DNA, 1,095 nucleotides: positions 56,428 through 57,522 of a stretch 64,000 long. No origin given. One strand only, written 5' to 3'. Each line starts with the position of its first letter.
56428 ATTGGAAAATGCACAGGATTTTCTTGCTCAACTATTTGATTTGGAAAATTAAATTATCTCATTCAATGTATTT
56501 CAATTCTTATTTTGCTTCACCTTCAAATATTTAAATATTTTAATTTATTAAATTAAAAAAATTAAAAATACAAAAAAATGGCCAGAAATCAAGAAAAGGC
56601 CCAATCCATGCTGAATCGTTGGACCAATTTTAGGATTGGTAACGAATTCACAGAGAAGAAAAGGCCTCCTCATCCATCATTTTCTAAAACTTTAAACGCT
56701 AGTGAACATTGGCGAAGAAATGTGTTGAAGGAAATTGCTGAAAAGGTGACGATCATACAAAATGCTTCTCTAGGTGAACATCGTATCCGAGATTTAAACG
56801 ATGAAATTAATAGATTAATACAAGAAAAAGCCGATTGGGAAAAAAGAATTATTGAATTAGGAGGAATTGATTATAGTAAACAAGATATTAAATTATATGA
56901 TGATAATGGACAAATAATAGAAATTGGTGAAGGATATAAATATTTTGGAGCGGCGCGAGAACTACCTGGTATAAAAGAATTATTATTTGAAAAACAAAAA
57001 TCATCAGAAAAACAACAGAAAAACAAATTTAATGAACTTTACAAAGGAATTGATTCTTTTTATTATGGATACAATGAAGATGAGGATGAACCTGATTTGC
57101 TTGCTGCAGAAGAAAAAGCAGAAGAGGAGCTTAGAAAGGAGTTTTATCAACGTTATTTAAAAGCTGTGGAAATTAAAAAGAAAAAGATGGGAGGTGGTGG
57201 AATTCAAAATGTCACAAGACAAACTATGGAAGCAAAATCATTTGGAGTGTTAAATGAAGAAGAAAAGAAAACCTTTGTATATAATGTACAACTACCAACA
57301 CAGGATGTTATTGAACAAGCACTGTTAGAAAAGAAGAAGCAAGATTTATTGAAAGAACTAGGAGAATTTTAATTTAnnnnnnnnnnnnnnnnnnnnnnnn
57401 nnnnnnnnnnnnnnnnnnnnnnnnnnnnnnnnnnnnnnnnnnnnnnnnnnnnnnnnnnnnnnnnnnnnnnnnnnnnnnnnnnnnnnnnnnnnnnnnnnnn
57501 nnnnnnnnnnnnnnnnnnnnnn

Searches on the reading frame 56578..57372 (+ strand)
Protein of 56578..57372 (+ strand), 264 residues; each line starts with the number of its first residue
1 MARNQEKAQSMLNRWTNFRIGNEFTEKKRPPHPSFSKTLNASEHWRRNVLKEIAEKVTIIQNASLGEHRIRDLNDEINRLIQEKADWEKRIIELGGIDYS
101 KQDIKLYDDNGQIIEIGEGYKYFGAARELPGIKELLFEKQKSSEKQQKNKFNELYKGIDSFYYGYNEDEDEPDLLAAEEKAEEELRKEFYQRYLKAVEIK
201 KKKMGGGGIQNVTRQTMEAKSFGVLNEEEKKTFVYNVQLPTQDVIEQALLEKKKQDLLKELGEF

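Call 16: search_protein_families(library=pfam, proteins=[window:56578-57372:+], max_evalue=0.00001)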
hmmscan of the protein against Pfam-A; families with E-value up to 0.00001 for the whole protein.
window:56578-57372:+ (264 aa): 1 family
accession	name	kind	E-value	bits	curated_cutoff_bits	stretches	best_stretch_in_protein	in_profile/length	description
PF06246.17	Isy1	-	1.5e-77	261.1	25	1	1-260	1-253/253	Isy1-like splicing family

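Call 30: find_homologous_proteins(query=window:56578-57372:+, max_evalue=1e-20)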
Query window:56578-57372:+ (264 aa): 1363 proteins with E <= 1e-20 among 2376 candidates; the best 120 are listed.
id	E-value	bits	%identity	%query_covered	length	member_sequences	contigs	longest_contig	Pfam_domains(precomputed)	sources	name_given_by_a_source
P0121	3.8e-167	572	100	100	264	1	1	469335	PF06246.18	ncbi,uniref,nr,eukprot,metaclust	ncbi:KIAA1160 protein-like protein [Naegleria gruberi]|uniref:KIAA1160 protein-like protein n=1 Tax=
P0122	7.4e-131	453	77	100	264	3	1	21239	PF06246.18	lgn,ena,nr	nr:unnamed protein product [Naegleria fowleri]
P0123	2.4e-126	439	75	99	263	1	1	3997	PF06246.18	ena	-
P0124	7.3e-98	345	63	100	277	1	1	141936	PF06246.18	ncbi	ncbi:hypothetical protein ABK040_012099 [Willaertia magna]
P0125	5.9e-75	270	53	99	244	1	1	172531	PF06246.18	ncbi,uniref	ncbi:pre-mRNA-splicing factor ISY1 [Acrasis kona]|uniref:Pre-mRNA-splicing factor ISY1 n=1 Tax=Acras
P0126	7.3e-71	257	52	100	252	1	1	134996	PF06246.18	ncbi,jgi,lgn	jgi:pre-mRNA-splicing factor ISY1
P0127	6.5e-54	201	45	99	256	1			PF06246.18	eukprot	eukprot:gb/GECH01001828.1/.p1 GENE.gb/GECH01001828.1/~~gb/GECH01001828.1/.p1 ORF type:complete len:2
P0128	1.9e-51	193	44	98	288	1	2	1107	PF06246.18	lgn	-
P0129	3.6e-51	192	43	98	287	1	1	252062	PF06246.18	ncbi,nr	ncbi:MAG: Isy1-like splicing factor [Monoraphidium minutum]|nr:MAG: Isy1-like splicing factor [Monor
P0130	3.4e-50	189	44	98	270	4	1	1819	PF06246.18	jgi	-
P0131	5.2e-50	189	49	79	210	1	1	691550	PF06246.18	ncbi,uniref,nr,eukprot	ncbi:hypothetical protein Poli38472_012428 [Pythium oligandrum]|uniref:Pre-mRNA-splicing factor ISY1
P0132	9.7e-50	188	43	98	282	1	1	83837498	PF06246.18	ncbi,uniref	ncbi:Isy1-like splicing [Forsythia ovata]|uniref:Isy1-like splicing n=1 Tax=Forsythia ovata TaxID=20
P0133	1.2e-49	187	42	99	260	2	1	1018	PF06246.18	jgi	-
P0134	1.8e-49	187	42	95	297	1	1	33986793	PF06246.18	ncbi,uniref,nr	ncbi:OLC1v1036404C1 [Oldenlandia corymbosa var. corymbosa]|uniref:OLC1v1036404C1 n=1 Tax=Oldenlandia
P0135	1.8e-49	187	42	98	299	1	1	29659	PF06246.18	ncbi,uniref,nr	ncbi:pre-mRNA-splicing factor isy1-like [Tropilaelaps mercedesae]|uniref:Pre-mRNA-splicing factor is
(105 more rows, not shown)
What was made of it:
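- Call 30: the Isy1 ORF of the window is 100% identical to a N. gruberi protein.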

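Call 31: find_encoding_contigs(protein=P0121, flank=10000, max_places=3)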
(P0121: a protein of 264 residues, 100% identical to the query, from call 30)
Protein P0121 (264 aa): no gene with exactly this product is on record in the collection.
